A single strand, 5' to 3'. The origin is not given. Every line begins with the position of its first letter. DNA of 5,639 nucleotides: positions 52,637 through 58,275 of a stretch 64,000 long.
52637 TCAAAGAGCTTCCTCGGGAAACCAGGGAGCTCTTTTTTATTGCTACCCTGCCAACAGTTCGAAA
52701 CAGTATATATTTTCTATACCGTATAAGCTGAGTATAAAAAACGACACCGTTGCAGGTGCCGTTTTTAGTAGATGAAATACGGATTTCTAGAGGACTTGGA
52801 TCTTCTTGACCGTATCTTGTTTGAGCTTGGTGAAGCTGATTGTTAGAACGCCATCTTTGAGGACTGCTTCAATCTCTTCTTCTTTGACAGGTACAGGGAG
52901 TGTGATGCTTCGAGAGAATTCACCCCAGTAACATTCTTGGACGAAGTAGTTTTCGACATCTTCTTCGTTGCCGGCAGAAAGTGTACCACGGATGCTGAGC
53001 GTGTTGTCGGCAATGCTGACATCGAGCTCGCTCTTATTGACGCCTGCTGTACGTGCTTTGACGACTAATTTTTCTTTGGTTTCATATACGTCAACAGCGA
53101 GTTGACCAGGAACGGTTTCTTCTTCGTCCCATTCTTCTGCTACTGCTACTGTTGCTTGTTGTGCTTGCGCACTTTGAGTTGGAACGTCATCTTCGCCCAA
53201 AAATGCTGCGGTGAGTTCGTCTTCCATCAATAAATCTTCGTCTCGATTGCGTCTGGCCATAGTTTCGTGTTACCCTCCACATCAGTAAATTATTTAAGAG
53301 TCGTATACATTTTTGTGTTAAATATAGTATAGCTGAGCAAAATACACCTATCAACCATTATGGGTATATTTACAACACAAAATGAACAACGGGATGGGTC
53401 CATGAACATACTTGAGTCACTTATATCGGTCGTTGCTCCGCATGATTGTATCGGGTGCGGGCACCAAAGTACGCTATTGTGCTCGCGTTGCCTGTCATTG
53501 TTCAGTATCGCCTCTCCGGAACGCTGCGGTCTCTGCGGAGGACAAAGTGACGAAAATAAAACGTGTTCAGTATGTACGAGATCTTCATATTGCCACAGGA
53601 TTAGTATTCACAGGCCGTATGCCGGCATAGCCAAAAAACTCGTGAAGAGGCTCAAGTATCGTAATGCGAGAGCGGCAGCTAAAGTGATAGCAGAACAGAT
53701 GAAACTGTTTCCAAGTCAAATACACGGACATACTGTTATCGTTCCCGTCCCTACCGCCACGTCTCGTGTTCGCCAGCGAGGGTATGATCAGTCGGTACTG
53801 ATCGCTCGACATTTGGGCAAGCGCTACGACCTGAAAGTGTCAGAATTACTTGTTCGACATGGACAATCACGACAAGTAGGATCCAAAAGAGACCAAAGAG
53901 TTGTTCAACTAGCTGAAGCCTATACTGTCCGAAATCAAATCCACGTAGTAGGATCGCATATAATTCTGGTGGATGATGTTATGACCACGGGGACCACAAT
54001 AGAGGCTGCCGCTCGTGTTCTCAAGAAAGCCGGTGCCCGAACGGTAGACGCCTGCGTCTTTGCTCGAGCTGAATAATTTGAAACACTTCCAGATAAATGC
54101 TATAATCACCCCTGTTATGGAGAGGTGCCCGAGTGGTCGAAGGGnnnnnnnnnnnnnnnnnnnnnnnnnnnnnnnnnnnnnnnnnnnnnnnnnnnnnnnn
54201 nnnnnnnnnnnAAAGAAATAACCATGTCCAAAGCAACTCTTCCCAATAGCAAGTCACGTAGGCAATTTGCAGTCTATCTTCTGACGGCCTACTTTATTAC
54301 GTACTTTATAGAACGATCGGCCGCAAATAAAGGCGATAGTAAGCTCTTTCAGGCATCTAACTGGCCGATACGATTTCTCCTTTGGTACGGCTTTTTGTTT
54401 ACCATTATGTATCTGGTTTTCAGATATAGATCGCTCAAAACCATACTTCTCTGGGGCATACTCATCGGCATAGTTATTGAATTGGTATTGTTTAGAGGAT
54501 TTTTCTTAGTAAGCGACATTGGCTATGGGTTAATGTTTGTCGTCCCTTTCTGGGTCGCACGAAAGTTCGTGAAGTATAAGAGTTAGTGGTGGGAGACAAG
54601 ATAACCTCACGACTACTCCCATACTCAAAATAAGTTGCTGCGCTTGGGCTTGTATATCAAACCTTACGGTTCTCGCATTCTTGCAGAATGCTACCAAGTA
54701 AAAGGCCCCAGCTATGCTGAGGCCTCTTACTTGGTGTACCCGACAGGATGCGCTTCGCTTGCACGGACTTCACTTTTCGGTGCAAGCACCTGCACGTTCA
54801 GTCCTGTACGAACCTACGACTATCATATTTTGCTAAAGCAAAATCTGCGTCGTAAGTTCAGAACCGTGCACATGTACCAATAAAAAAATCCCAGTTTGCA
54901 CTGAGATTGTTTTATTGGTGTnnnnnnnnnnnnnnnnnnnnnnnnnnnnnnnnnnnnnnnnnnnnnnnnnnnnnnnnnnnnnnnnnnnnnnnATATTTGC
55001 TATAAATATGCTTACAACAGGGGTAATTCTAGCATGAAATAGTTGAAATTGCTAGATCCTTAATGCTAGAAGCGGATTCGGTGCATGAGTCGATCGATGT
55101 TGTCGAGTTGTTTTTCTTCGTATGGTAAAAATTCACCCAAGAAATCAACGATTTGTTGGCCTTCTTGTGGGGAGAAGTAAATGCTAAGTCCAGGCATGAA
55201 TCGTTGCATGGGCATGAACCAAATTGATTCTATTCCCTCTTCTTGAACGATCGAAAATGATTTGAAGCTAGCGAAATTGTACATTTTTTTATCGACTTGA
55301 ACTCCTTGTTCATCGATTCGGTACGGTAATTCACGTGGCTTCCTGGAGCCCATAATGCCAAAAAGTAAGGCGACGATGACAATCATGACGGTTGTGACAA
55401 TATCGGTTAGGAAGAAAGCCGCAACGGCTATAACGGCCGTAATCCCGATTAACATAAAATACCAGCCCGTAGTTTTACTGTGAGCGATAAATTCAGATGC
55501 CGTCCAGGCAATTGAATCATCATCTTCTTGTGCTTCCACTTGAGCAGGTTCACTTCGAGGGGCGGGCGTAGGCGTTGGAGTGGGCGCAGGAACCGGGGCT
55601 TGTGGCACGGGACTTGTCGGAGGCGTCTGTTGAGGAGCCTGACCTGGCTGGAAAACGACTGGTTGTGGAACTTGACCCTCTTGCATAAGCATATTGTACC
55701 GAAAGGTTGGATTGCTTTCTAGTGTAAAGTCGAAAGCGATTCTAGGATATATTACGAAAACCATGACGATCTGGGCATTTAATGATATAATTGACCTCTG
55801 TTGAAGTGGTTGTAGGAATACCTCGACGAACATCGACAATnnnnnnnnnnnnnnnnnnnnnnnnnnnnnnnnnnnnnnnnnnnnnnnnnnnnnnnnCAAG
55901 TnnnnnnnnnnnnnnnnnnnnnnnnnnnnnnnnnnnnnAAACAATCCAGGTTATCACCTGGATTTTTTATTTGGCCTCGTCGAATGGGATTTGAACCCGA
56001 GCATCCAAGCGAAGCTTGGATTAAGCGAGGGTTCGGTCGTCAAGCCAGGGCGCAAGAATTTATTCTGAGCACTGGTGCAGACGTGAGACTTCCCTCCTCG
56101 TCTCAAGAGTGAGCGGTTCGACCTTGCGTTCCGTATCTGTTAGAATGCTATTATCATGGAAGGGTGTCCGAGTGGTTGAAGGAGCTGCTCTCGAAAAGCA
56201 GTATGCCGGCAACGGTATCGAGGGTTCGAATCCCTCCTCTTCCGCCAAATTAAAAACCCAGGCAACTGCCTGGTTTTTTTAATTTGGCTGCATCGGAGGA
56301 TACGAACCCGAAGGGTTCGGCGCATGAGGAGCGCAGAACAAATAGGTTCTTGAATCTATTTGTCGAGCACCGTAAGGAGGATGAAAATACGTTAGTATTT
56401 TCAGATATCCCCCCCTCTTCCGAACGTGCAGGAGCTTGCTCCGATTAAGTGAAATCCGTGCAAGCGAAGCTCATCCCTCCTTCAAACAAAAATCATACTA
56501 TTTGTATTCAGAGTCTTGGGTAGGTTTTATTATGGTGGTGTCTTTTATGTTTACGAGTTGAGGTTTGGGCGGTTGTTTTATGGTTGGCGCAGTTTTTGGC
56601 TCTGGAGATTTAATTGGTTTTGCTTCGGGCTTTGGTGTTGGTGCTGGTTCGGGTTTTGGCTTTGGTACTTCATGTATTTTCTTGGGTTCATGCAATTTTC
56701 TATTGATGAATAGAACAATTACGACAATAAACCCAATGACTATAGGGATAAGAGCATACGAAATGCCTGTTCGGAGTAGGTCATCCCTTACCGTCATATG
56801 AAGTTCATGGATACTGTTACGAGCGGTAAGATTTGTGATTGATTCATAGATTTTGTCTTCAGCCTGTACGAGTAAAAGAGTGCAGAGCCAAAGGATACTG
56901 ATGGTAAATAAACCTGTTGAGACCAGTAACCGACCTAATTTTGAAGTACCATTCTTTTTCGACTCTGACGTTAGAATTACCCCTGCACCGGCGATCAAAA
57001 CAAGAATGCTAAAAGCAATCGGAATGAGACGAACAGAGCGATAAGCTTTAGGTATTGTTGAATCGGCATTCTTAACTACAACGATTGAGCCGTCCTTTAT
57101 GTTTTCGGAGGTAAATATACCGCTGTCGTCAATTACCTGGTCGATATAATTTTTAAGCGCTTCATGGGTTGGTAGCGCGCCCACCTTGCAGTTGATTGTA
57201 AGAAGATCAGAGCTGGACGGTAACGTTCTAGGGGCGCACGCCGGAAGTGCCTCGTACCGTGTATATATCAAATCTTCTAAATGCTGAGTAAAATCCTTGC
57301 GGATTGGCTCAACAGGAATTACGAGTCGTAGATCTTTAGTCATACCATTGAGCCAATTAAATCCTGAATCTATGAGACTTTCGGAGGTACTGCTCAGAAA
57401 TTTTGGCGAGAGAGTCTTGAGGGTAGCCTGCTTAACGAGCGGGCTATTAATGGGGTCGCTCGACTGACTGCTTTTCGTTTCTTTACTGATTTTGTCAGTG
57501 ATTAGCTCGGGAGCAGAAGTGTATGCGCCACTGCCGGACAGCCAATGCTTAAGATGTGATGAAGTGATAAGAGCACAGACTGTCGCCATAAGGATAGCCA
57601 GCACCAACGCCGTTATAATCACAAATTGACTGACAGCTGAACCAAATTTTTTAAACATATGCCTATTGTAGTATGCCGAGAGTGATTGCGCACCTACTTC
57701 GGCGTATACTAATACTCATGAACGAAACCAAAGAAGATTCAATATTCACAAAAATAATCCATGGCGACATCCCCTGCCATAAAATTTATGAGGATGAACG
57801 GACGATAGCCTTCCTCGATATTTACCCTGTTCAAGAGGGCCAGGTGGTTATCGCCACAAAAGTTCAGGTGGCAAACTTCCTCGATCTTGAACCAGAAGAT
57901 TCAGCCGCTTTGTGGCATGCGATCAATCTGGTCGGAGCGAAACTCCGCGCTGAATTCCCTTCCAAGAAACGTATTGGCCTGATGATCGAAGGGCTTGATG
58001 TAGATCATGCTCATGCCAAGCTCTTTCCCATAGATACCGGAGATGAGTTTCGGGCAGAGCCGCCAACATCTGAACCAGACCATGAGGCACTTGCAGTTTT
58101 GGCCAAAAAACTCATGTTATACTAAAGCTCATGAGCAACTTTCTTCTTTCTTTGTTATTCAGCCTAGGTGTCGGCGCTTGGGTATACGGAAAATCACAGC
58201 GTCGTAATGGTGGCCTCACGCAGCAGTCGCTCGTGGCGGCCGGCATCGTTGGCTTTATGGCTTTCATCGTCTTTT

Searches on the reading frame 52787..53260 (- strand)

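Call 23: search_protein_families(library=pfam, proteins=[window:52787-53260:-], max_evalue=0.0001)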
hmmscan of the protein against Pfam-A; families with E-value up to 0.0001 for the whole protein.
window:52787-53260:- (157 aa): 2 families
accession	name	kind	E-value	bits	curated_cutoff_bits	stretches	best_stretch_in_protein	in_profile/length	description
PF00011.27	HSP20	-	2.1e-19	70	20.8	1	58-156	2-101/102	Hsp20/alpha crystallin family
PF17886.7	ArsA_HSP20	-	2.3e-07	30.7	22.5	1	64-143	3-63/63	HSP20-like domain found in ArsA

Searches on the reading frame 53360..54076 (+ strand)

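Call 23: search_protein_families(library=pfam, proteins=[window:53360-54076:+], max_evalue=0.0001)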
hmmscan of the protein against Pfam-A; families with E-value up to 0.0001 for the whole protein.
window:53360-54076:+ (238 aa): 2 families
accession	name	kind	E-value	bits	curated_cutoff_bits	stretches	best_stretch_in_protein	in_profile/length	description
PF00156.33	Pribosyltran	-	2e-11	43.9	26.3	1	146-236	41-125/158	Phosphoribosyl transferase domain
PF18912.6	DZR_2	-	6.3e-05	23.2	27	0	22-72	2-55/56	Double zinc ribbon domain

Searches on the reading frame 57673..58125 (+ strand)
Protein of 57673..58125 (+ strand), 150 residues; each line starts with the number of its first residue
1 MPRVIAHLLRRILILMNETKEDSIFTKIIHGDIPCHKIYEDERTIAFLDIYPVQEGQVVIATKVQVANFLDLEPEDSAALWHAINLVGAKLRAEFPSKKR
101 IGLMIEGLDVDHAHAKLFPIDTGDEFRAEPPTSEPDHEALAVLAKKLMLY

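Call 23: search_protein_families(library=pfam, proteins=[window:57673-58125:+], max_evalue=0.0001)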
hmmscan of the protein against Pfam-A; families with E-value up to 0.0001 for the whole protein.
window:57673-58125:+ (150 aa): 2 families
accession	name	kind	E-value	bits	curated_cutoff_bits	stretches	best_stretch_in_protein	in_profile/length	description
PF01230.28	HIT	-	8.9e-10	39.5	21.5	1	32-100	3-70/98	HIT domain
PF11969.13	DcpS_C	-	5.9e-07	30.4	24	1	24-97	3-76/114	Scavenger mRNA decapping enzyme C-term binding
